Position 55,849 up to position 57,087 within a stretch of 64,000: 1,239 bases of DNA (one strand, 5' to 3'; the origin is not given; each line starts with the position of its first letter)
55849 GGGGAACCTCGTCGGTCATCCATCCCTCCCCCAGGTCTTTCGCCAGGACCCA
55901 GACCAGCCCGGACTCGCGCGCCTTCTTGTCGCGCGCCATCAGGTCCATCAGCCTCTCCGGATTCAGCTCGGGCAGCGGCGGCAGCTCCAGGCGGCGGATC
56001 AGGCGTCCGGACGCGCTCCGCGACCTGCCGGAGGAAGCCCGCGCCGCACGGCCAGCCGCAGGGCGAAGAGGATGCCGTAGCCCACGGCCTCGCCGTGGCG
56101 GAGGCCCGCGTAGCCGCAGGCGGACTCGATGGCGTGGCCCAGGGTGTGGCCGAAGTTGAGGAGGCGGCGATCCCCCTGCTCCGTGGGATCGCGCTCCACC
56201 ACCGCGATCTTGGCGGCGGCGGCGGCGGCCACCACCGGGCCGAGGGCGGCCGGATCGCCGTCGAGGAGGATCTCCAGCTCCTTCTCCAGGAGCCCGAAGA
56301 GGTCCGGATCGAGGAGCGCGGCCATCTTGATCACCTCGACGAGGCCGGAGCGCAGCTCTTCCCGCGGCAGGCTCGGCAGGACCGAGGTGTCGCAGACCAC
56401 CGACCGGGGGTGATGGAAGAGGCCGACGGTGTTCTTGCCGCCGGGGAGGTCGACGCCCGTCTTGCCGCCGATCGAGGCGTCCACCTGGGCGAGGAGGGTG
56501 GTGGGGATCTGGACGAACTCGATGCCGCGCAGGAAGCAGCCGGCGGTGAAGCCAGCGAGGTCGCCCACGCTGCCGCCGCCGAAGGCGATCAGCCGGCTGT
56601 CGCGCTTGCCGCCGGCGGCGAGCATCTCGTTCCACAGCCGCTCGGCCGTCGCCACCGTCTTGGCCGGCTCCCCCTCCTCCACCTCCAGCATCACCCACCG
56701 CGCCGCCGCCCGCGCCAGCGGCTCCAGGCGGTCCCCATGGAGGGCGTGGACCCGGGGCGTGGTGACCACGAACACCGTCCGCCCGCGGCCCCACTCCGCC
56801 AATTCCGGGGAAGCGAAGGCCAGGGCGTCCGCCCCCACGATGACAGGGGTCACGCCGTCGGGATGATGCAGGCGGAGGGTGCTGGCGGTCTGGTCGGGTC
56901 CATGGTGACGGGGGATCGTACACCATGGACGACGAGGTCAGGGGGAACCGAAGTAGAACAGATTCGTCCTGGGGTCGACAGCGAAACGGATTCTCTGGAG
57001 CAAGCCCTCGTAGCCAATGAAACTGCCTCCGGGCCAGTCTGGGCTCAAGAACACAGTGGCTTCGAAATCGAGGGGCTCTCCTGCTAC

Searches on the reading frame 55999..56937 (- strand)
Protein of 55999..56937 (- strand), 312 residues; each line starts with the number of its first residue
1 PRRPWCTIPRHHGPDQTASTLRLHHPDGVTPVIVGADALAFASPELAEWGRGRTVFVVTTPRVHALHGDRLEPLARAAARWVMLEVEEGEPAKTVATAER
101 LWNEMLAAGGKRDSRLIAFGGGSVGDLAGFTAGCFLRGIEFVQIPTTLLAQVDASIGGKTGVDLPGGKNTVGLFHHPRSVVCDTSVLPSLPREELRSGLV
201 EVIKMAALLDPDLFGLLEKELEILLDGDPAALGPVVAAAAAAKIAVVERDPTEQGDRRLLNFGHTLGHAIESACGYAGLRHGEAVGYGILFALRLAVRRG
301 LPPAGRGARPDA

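Call 33: search_protein_families(library=pfam, proteins=[window:55999-56937:-], max_evalue=0.0001)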
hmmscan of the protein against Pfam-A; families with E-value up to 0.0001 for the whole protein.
window:55999-56937:- (312 aa): 4 families
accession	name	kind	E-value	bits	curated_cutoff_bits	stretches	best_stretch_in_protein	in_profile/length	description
PF01761.26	DHQ_synthase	-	2.2e-42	143.8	24.2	1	84-196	2-114/115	3-dehydroquinate synthase N-terminal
PF24621.2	DHQS_C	-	8.6e-32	110.5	27.6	1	198-302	1-105/144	3-dehydroquinate synthase C-terminal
PF00465.25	Fe-ADH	-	4.1e-06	26.9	31.3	1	32-147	4-130/168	Iron-containing alcohol dehydrogenase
PF13685.12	Fe-ADH_2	-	2.6e-05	24.7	28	1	44-188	11-146/149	Iron-containing alcohol dehydrogenase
